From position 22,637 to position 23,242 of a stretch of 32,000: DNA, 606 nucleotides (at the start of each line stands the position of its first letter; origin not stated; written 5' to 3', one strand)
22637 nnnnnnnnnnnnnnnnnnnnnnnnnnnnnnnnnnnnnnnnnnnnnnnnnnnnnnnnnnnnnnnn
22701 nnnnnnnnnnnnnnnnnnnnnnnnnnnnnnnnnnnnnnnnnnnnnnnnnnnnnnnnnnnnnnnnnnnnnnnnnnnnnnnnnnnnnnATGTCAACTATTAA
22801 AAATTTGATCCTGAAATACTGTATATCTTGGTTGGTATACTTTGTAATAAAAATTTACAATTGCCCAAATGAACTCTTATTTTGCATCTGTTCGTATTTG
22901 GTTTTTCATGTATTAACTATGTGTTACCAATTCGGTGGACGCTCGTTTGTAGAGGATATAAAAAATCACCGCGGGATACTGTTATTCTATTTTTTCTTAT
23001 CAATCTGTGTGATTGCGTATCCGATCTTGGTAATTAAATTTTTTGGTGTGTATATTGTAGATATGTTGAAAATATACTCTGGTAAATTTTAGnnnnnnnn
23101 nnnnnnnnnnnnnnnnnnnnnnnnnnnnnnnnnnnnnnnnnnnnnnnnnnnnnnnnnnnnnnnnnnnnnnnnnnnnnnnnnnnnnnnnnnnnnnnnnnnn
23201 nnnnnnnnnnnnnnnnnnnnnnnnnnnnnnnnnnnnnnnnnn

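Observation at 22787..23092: orf101: second member of the orf97/orf101 family, immediately downstream of the duplicated trnM next to dpo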

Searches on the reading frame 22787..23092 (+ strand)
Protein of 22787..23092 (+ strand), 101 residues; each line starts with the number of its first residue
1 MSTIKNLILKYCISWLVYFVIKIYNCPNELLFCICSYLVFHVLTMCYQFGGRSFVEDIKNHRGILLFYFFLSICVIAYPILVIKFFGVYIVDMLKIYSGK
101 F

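Call 10: search_protein_families(library=pfam, proteins=[window:22787-23092:+], max_evalue=1)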
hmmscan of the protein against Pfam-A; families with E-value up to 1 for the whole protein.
window:22787-23092:+ (101 aa): 0 families

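Call 11: find_homologous_proteins(query=window:22787-23092:+, max_evalue=10)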
Query window:22787-23092:+ (101 aa): 1 proteins with E <= 10 among 2 candidates.
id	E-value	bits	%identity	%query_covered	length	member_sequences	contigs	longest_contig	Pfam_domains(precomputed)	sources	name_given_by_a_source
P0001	3.5e-59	215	100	100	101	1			-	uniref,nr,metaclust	uniref:Orf101 n=1 Tax=Ochromonas danica TaxID=2986 RepID=Q9G911_OCHDN|nr:orf101 [Ochromonas danica]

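Call 22: search_protein_representatives(alignment_id=A2)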
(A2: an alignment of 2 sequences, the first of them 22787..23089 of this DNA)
Query: 2 sequences, 101 profile positions. Proteins with E-value up to 0.001 (for the whole library): 2; up to 1e-10: 2; up to 1e-30: 2. The best 2 are listed.
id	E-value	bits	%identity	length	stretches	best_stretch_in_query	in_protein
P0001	6.1e-51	186.9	-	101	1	1-101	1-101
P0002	3.6e-47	174.8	-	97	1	7-101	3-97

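Call 23: find_encoding_contigs(protein=P0001, flank=10000, max_places=10)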
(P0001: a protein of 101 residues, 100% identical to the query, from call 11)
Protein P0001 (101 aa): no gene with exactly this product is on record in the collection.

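Call 24: find_encoding_contigs(protein=P0002, flank=10000, max_places=10)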
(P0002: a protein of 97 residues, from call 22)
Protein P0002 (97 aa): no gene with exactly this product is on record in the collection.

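Call 25: find_related_loci(query=A2, collection=metagenome_contigs, flank=10000)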
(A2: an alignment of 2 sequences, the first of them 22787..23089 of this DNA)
Query A2 (101 aa) in metagenome_contigs; peptide patterns used: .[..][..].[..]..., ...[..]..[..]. (x = any residue, [..] = any of these).
349 stretches matched a pattern, but none encodes a relative of the query by tblastn (E <= 1e-3).

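Call 26: find_related_loci(query=A2, collection=viral_contigs, flank=10000)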
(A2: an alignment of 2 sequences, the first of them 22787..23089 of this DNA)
Query A2 (101 aa) in viral_contigs; peptide patterns used: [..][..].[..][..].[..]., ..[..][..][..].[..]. (x = any residue, [..] = any of these).
125 stretches matched a pattern, but none encodes a relative of the query by tblastn (E <= 1e-3).

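Call 34: search_solved_structures(query=A2, max_evalue=10, show_alignments=3)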
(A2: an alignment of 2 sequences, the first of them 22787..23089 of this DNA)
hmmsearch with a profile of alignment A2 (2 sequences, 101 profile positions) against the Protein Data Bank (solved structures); distinct sequences matched with E-value up to 10: 1.
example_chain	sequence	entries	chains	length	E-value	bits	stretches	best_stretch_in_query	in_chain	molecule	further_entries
9i78_6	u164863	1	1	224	0.77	13.2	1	17-60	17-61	Putative inorganic phosphate transporter protein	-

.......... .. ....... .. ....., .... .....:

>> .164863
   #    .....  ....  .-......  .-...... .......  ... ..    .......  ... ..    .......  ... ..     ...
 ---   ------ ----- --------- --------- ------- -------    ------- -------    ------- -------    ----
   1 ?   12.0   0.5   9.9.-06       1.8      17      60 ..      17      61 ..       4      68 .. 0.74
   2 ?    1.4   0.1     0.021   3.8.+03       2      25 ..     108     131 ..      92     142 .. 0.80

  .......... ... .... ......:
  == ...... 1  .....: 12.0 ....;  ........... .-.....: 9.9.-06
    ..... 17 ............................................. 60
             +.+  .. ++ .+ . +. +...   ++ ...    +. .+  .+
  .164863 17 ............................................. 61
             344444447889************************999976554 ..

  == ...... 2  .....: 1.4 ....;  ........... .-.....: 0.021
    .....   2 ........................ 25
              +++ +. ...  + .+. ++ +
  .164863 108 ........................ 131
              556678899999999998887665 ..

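Call 40: predict_structure(alignment_id=A2)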
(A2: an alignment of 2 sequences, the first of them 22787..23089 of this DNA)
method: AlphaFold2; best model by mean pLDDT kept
length: 101 residues; sequences in the alignment: 2
mean_pLDDT: 56.5   pTM: 0.35
mean pLDDT of the five models: 56.5, 55.5, 53.7, 52.6, 49.4
residues with pLDDT >= 90: 0; 70-90: 0; 50-70: 86; < 50: 15
segments of 3 or more residues with pLDDT < 50: 1-3, 73-75, 97-101
pLDDT, mean of each block of 10 residues (from residue 1): 51 61 64 64 59 55 54 51 55 54 45
secondary structure, 60 per line:
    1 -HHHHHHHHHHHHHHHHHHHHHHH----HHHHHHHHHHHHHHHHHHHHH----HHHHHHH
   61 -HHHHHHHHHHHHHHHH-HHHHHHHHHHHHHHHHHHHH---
elements in order: H2-24 H29-49 H54-60 H62-77 H79-98

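Call 58: fold_search(model_id=the predicted structure, library=pdb)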
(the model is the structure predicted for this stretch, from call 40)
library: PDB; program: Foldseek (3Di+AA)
matches with E <= 10: 16; with E <= 0.001: 0
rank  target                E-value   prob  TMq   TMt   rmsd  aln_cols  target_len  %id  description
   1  6dg6_D                3.6e+00  0.41  0.56  0.56   4.1        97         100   11  Structure of a de novo designed Interleukin-2/Interleukin-15 mimetic (released 2019-01-16)
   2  1omw_A                3.8e+00  0.15  0.42  0.08   8.6        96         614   14  Crystal Structure of the complex between G Protein-Coupled Receptor Kinase 2 and Heterotrimeric G Protein beta 1 and g (released 2003-06-03)
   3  8jpb_G                4.7e+00  0.13  0.40  0.09   6.7        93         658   14  cryo-EM structure of NTSR1-GRK2-Galpha(q) complexes 1 (released 2023-08-09)
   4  2lch_MODEL_1_A        5.0e+00  0.21  0.52  0.48   5.0       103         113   16  Solution NMR Structure of a Protein With a Redesigned Hydrophobic Core, Northeast Structural Genomics Consorti (released 2011-05-25)
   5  2bcj_A                5.2e+00  0.11  0.37  0.08   9.4        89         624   13  Crystal Structure of G Protein-Coupled Receptor Kinase 2 in Complex with Galpha-q and Gbetagamma Subunits (released 2005-12-20)
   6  8dz8_F                6.5e+00  0.25  0.58  0.61   3.9        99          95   10  Neoleukin 4, a de novo designed IL-4 mimetic (released 2023-03-29)
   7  1ym7_C                6.5e+00  0.14  0.43  0.10   5.0        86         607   13  G Protein-Coupled Receptor Kinase 2 (GRK2) (released 2005-07-05)
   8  8dz8_B                6.9e+00  0.21  0.55  0.58   4.2        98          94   12  Neoleukin 4, a de novo designed IL-4 mimetic (released 2023-03-29)
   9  1ym7_A                6.9e+00  0.13  0.42  0.09   5.8        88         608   14  G Protein-Coupled Receptor Kinase 2 (GRK2) (released 2005-07-05)
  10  5he0_A                7.7e+00  0.10  0.41  0.08   8.6        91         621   11  Bovine GRK2 in complex with Gbetagamma subunits and CCG215022 (released 2016-05-11)
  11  3pvw_A                7.7e+00  0.09  0.43  0.09   8.5        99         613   12  Bovine GRK2 in complex with Gbetagamma subunits and a selective kinase inhibitor (CMPD103A) (released 2011-06-01)
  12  4pnk_A                7.7e+00  0.08  0.41  0.08  10.2       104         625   10  G protein-coupled receptor kinase 2 in complex with GSK180736A (released 2014-10-08)
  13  5ukm_A                8.1e+00  0.09  0.42  0.08   8.6        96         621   12  bovine GRK2 in complex with human Gbetagamma subunits and CCG258208 (14as) (released 2017-04-12)
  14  1ym7_D                9.0e+00  0.10  0.42  0.09   5.8        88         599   14  G Protein-Coupled Receptor Kinase 2 (GRK2) (released 2005-07-05)
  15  3pvu_A                9.0e+00  0.09  0.43  0.09   8.3        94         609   11  Bovine GRK2 in complex with Gbetagamma subunits and a selective kinase inhibitor (CMPD101) (released 2011-06-01)
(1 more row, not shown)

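Call 72: find_related_loci(query=A2, collection=genome_contigs, flank=5000)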
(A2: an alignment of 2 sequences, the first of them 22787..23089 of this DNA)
Query A2 (101 aa) in genome_contigs; peptide patterns used: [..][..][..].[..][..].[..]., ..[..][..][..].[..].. (x = any residue, [..] = any of these).
96 stretches matched a pattern, but none encodes a relative of the query by tblastn (E <= 1e-3).

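Call 73: search_protein_families(library=ncbifam, proteins=[window:22787-23089:+], max_evalue=10)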
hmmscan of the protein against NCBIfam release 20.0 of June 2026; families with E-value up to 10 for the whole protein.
window:22787-23089:+ (101 aa): 0 families

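Call 74: search_protein_families(library=phrogs, proteins=[window:22787-23089:+], max_evalue=10)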
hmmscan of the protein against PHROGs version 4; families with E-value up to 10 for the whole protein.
window:22787-23089:+ (101 aa): 0 families

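Call 75: search_protein_families(library=pfam, proteins=[window:22787-23089:+], max_evalue=10)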
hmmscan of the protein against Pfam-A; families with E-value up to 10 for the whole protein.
window:22787-23089:+ (101 aa): 1 family
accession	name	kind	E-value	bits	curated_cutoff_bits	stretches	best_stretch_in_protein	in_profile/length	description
PF03552.20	Cellulose_synt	-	2.4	7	24.7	1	17-93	497-565/722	Cellulose synthase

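Call 79: list_cluster_members(proteins=[P0001, P0002])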
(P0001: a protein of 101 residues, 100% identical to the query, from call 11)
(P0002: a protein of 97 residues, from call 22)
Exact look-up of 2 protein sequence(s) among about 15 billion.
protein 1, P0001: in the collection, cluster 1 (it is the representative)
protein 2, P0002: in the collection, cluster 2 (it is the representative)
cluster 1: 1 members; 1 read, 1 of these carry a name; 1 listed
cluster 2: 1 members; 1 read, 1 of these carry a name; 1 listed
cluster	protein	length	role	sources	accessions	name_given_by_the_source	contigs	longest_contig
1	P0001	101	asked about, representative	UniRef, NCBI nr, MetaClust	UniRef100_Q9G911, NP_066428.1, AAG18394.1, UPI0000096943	Orf101 n=1 Tax=Ochromonas danica TaxID=2986 RepID=Q9G911_OCHDN | orf101 [Ochromonas danica] | status=active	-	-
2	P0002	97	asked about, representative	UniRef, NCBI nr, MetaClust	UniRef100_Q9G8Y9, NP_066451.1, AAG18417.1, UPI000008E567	Orf97 n=1 Tax=Ochromonas danica TaxID=2986 RepID=Q9G8Y9_OCHDN | orf97 [Ochromonas danica] | status=active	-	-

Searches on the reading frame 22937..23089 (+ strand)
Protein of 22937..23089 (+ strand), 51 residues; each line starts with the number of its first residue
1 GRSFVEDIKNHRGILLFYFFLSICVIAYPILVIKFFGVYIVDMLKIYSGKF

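Call 71: find_related_loci(query=A3, collection=metagenome_contigs, flank=10000)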
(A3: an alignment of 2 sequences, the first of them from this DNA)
Query A3 (51 aa) in metagenome_contigs; peptide patterns used: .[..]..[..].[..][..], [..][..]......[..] (x = any residue, [..] = any of these).
600 stretches matched a pattern, but none encodes a relative of the query by tblastn (E <= 1e-3).
